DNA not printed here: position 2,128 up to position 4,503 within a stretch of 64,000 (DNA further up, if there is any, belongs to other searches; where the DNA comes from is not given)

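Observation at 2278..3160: GT39-type glycosyltransferase fused to a PBP-dimerisation/MecA_N-like domain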

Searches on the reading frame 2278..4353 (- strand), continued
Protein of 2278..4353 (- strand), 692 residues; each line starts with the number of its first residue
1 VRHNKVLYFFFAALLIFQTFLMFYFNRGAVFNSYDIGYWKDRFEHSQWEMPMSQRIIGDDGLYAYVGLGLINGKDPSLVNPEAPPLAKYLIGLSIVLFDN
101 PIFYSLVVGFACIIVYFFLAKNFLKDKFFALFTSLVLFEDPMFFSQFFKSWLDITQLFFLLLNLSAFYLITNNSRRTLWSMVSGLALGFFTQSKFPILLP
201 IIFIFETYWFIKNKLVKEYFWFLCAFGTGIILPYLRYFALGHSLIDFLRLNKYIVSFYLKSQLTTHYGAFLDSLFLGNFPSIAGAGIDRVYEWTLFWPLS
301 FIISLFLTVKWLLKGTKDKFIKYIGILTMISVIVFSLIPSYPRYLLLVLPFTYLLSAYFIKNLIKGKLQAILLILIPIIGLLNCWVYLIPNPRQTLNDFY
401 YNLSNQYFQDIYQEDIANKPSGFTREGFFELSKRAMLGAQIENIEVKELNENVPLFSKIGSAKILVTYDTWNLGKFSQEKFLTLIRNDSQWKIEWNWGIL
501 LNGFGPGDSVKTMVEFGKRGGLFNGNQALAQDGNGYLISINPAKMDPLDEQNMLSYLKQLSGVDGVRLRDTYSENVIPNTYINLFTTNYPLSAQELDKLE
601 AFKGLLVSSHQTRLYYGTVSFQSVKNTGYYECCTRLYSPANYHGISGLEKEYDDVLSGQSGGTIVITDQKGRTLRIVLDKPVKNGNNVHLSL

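Call 25: predict_structure(alignment_id=A1)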
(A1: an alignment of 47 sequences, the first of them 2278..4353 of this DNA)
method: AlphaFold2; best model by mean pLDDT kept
length: 692 residues; sequences in the alignment: 47
mean_pLDDT: 92.6   pTM: 0.88
mean pLDDT of the five models: 92.6, 92.3, 92.0, 91.3, 90.9
residues with pLDDT >= 90: 567; 70-90: 116; 50-70: 9; < 50: 0
segments of 3 or more residues with pLDDT < 50: none
pLDDT, mean of each block of 10 residues (from residue 1): 77 95 93 92 89 87 94 89 91 96 96 98 95 97 93 96 95 89 98 92 94 94 98 94 94 86 78 91 77 94 96 85 93 87 93 97 93 95 92 93 95 90 93 96 96 90 97 96 93 95 95 95 92 95 94 95 92 89 94 95 95 91 91 89 94 95 96 95 95 64
secondary structure, 60 per line:
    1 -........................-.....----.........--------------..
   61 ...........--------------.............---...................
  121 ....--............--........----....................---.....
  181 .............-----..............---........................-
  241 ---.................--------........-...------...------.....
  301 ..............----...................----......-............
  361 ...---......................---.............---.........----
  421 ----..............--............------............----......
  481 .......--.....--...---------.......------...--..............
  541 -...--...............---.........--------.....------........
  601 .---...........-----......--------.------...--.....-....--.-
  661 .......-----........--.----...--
elements in order: H2-25 H27-31 H36-44 H59-71 H86-98 H102-124 H127-138 H141-148 H153-172 H176-193 H199-212 H216-239 H244-260 H269-276 E278-280 E287-289 H296-314 H319-337 H342-347 H349-363 H367-388 H392-404 H408-415 H425-438 E441-452 E459-470 E475-487 E490-494 E509-515 E522-524 E527-540 H547-561 H565-573 E582-586 H593-601 E605-615 E624-626 E642-644 H647-651 H653-656 E661-667 E673-680 E688-690

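Call 28: fold_search(model_id=the predicted structure, library=pdb)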
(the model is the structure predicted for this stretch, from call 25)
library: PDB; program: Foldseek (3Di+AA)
matches with E <= 10: 713; with E <= 0.001: 127
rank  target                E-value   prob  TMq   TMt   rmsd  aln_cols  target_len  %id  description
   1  5m1a_A                1.7e-14  1.00  0.22  0.23  10.1       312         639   18  Crystal structure of PBP2a from MRSA in the presence of Ceftazidime ligand (released 2017-02-08)
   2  4bl3_B                2.7e-14  1.00  0.21  0.22  10.3       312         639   18  Crystal structure of PBP2a clinical mutant N146K from MRSA (released 2014-05-21)
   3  9i9s_A                3.1e-14  1.00  0.23  0.24   9.6       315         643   19  Room temperature structure of PBP2a at the LCLS (released 2026-02-18)
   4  4bl2_A                3.1e-14  1.00  0.22  0.23  10.0       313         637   19  Crystal structure of PBP2a clinical mutant E150K from MRSA (released 2014-05-21)
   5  1mws_A                3.2e-14  1.00  0.22  0.23  10.2       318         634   17  Structure of nitrocefin acyl-Penicillin binding protein 2a from methicillin resistant Staphylococcus aureus strain 27r (released 2002-11-06)
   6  9i9t_A                3.7e-14  1.00  0.22  0.23   9.7       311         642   17  Room-temperature structure of PBP2a at EuXFEL (released 2026-02-18)
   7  1vqq_A                3.9e-14  1.00  0.22  0.24  10.4       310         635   18  Structure of Penicillin binding protein 2a from methicillin resistant Staphylococcus aureus strain 27r at 1.80 A resol (released 2004-12-28)
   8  3zg0_B                4.6e-14  1.00  0.21  0.23  10.2       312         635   18  Crystal structure of ceftaroline acyl-PBP2a from MRSA with non- covalently bound ceftaroline and muramic acid at allos (released 2013-10-09)
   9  4cpk_A                5.7e-14  1.00  0.21  0.23  10.2       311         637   19  Crystal structure of PBP2a double clinical mutant N146K-E150K from MRSA (released 2014-09-10)
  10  1mwu_A                6.5e-14  1.00  0.22  0.23  10.1       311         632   17  Structure of methicillin acyl-Penicillin binding protein 2a from methicillin resistant Staphylococcus aureus strain 27 (released 2002-11-06)
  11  4bl3_A                7.8e-14  1.00  0.22  0.23  10.2       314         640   18  Crystal structure of PBP2a clinical mutant N146K from MRSA (released 2014-05-21)
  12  9i9s_B                8.5e-14  1.00  0.22  0.23   9.9       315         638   19  Room temperature structure of PBP2a at the LCLS (released 2026-02-18)
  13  9i9t_B                8.9e-14  1.00  0.21  0.23  10.1       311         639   18  Room-temperature structure of PBP2a at EuXFEL (released 2026-02-18)
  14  6q9n_A                1.0e-13  1.00  0.22  0.23   9.8       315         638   18  Crystal structure of PBP2a from MRSA in complex with piperacillin and quinazolinone (released 2019-11-27)
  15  8f3f                  1.1e-13  1.00  0.25  0.27  11.3       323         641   18  Crystal structure of Penicillin Binding Protein 5 (PBP5) T485M variant apo form from Enterococcus faecium (released 2023-07-05)
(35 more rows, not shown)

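Call 41: search_protein_families(library=pfam, alignment_id=A1, max_evalue=0.01)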
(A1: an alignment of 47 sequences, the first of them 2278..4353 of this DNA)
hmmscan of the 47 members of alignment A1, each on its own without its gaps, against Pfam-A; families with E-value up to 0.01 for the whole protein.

A. member 1, window:2278-4353:- (692 aa): 2 families
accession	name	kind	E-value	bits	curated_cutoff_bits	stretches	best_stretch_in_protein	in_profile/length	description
PF03717.20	PBP_dimer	-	4.8e-09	37.3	24.4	1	526-675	14-177/180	Penicillin-binding Protein dimerisation domain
PF05223.17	MecA_N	-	0.00049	20.8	22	1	392-500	2-109/117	NTF2-like N-terminal transpeptidase domain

B. families by the number of members that match (of 47 scanned): 8 families
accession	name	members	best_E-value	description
PF03717.20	PBP_dimer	47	5.3e-21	Penicillin-binding Protein dimerisation domain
PF05223.17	MecA_N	32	3.5e-09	NTF2-like N-terminal transpeptidase domain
PF02366.24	PMT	23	9.7e-09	Dolichyl-phosphate-mannose-protein mannosyltransferase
PF13231.12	PMT_2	16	3e-09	Dolichyl-phosphate-mannose-protein mannosyltransferase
PF13474.12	SnoaL_3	2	0.00021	SnoaL-like domain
PF14897.12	EpsG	1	0.0015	EpsG family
PF09765.14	FANCL_d1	1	0.0037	FANCL UBC-like domain 1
PF01635.23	CoV_M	1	0.0046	Coronavirus M matrix/glycoprotein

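Call 55: search_protein_representatives(alignment_id=A1)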
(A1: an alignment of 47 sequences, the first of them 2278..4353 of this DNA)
Query: 47 sequences, 697 profile positions. Proteins with E-value up to 0.001 (for the whole library): 3770; up to 1e-10: 1143; up to 1e-30: 455. The best 150 are listed.
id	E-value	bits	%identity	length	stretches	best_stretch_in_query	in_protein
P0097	1.7e-298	1008.0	-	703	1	4-695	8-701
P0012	7.0e-293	989.5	-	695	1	5-696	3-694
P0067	7.9e-285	962.9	-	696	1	4-695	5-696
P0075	5.6e-277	936.9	-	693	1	4-696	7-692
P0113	2.2e-273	925.1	-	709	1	5-694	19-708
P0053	3.3e-267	904.6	-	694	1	3-695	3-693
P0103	4.8e-265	897.5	-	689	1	6-695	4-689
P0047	2.0e-264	895.4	-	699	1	7-696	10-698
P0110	4.3e-264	894.3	-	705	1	10-695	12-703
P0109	3.5e-263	891.3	-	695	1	8-695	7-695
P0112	6.1e-255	864.1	-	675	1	6-695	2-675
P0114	3.9e-254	861.4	-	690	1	6-695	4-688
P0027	9.3e-254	860.2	-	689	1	6-695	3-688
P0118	3.8e-252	854.8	-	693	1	7-695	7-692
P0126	5.5e-250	847.7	-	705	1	8-695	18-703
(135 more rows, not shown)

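Call 61: search_protein_families(library=pfam, proteins=[L010:6282-8018:-, L010:5117-6205:-, L010:8935-9843:+, L010:11933-12532:-, L009:9030-9797:-, L009:6587-7585:+, L013:8136-9197:-, L013:12076-13584:-, L018:8262-9911:+, L018:12067-13716:-], max_evalue=0.001)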
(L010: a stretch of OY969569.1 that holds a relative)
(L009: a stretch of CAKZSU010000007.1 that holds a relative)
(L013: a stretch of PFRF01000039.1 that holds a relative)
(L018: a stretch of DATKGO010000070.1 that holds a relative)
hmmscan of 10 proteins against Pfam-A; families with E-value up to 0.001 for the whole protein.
L010:6282-8018:- (579 aa): 7 families
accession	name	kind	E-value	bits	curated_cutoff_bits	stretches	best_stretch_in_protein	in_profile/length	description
PF08275.17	DNAG_N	-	1.5e-39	135.4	26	1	118-243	2-126/128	DNA primase catalytic core, N-terminal domain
PF01807.25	Zn_ribbon_DnaG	-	7.6e-37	125.5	24.9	1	4-93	6-95/98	CHC2 zinc finger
PF13155.12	Toprim_2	-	1.2e-20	74.1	22.1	1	255-339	1-87/88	Toprim-like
PF13662.12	Toprim_4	-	4.6e-14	52.8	25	1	253-328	2-84/85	Toprim domain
PF10410.14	DnaB_bind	-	4.7e-12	46.4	20.6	1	359-413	2-56/56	DnaB-helicase binding domain of primase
PF01751.28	Toprim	-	5.7e-07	30.1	23.1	1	253-321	1-87/96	Toprim domain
PF13362.12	Toprim_3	-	6.4e-06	27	27.2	1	273-344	23-93/95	Toprim domain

L010:5117-6205:- (363 aa): 5 families
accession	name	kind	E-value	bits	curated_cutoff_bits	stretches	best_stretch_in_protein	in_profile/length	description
PF04539.22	Sigma70_r3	-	8.9e-27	93.5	25.3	1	210-284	1-76/78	Sigma-70 region 3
PF04542.20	Sigma70_r2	-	1.9e-23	82.4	24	1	131-201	1-71/71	Sigma-70 region 2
PF04545.22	Sigma70_r4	-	1.7e-19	69.5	24.1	1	299-351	2-50/50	Sigma-70, region 4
PF00140.25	Sigma70_r1_2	-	2.7e-16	59.7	22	1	93-125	1-33/34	Sigma-70 factor, region 1.2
PF03979.19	Sigma70_r1_1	-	4.1e-08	33.5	22.5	1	9-75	5-70/81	Sigma-70 factor, region 1.1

L010:8935-9843:+ (303 aa): 2 families
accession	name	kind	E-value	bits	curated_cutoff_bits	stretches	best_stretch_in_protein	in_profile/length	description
PF00892.27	EamA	-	2.4e-36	125.4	28.2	2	6-134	2-134/135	EamA-like transporter family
PF03151.22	TPT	-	1.6e-05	24.9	30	1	25-287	22-289/291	Triose-phosphate Transporter family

L010:11933-12532:- (200 aa): 1 family
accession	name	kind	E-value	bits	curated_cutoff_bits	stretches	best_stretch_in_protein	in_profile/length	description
PF05014.21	Nuc_deoxyrib_tr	-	7e-06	26.6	28.8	1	78-185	17-110/117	Nucleoside 2-deoxyribosyltransferase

L009:9030-9797:- (256 aa): 1 family
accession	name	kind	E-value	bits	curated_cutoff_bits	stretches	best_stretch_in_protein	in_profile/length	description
PF04203.18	Sortase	-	2.6e-22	79.3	26.6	1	114-253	1-124/125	Sortase domain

L009:6587-7585:+ (333 aa): 1 family
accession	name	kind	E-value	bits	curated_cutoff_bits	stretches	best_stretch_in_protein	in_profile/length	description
PF00932.25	LTD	-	1e-16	61.7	34.3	1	29-140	2-107/109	Lamin Tail Domain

L013:8136-9197:- (354 aa): 5 families
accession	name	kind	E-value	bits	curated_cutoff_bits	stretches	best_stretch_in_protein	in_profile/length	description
PF00535.33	Glycos_transf_2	-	6.4e-35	121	23.3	1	36-202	1-163/168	Glycosyl transferase family 2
PF10111.15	Glyco_tranf_2_2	-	2.6e-07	30.9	27.3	1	36-145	1-103/276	Glycosyltransferase like family 2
PF13641.12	Glyco_tranf_2_3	-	8e-05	23.2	27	1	35-167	3-131/230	Glycosyltransferase like family 2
PF13704.12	Glyco_tranf_2_4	-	0.00037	21.4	27.5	1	67-133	21-81/98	Glycosyl transferase family 2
PF13506.12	Glyco_transf_21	-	0.00082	19.3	21.7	0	111-212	18-120/174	Glycosyl transferase family 21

L013:12076-13584:- (503 aa): 1 family
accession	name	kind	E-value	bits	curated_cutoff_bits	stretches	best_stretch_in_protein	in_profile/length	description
PF13231.12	PMT_2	-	0.00018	22.2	26.1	1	65-212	2-153/160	Dolichyl-phosphate-mannose-protein mannosyltransferase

L018:8262-9911:+ (550 aa): 2 families
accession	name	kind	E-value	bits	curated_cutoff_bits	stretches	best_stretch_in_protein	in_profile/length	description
PF03023.19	MurJ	-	3e-53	181.5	27.4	1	46-481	3-436/451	Lipid II flippase MurJ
PF13440.11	Polysacc_synt_3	-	4.8e-09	36.3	23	1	190-351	131-286/293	Polysaccharide biosynthesis protein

L018:12067-13716:- (550 aa): 1 family
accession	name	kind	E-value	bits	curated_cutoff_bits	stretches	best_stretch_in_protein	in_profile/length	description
PF00118.29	Cpn60_TCP1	-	1.1e-71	242.5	34.3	1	22-531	1-488/490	TCP-1/cpn60 chaperonin family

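Call 62: find_encoding_contigs(protein=P0103, flank=10000, max_places=1)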
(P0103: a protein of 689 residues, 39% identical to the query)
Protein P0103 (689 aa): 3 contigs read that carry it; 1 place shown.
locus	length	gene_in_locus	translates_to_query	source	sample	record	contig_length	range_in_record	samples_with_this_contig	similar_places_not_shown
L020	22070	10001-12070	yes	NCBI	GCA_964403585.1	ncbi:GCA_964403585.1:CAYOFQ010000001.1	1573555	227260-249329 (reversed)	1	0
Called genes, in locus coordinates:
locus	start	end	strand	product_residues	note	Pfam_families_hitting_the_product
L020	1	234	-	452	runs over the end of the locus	-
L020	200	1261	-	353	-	PF13579:Glyco_trans_4_4 (faint), PF13439:Glyco_transf_4, PF00982:Glyco_transf_20 (weak), PF00534:Glycos_transf_1, PF13692:Glyco_trans_1_4, PF20706:GT4-conflict (weak)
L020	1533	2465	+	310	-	PF00535:Glycos_transf_2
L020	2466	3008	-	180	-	PF05974:DUF892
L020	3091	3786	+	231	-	-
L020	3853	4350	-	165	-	-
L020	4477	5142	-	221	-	-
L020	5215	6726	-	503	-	PF00890:FAD_binding_2 (weak), PF01266:DAO (weak), PF01593:Amino_oxidase, PF13450:NAD_binding_8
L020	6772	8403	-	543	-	PF02366:PMT, PF13231:PMT_2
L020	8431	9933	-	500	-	PF13231:PMT_2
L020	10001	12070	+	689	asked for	PF03717:PBP_dimer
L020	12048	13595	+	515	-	-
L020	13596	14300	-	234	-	-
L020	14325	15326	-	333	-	PF02366:PMT, PF13231:PMT_2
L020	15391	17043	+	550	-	PF02366:PMT (weak)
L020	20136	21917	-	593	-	PF02366:PMT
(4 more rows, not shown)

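Call 63: find_encoding_contigs(protein=P0097, flank=10000, max_places=1)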
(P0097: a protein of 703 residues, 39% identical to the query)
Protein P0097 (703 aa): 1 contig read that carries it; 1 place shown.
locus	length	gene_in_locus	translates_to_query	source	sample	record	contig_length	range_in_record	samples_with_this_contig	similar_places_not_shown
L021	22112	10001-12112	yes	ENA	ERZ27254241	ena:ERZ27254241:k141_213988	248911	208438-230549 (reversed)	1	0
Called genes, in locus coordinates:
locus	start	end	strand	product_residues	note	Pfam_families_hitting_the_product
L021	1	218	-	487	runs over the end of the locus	PF13231:PMT_2 (weak)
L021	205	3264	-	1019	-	PF04932:Wzy_C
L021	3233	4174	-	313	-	PF00535:Glycos_transf_2, PF10111:Glyco_tranf_2_2, PF13641:Glyco_tranf_2_3, PF13632:Glyco_trans_2_3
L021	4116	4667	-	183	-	PF25084:LbH_EIF2B (faint), PF00132:Hexapep, PF14602:Hexapep_2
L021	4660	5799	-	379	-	PF13439:Glyco_transf_4, PF00534:Glycos_transf_1, PF13692:Glyco_trans_1_4, PF13524:Glyco_trans_1_2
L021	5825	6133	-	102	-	PF08220:HTH_DeoR (weak), PF08279:HTH_11 (weak)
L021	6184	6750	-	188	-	PF13439:Glyco_transf_4 (weak)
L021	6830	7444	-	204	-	PF01936:NYN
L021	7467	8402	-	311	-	PF00535:Glycos_transf_2, PF10111:Glyco_tranf_2_2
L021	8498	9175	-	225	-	PF08843:AbiEii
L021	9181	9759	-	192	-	-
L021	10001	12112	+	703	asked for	PF03717:PBP_dimer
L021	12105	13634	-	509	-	-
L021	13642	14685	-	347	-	-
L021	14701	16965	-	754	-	-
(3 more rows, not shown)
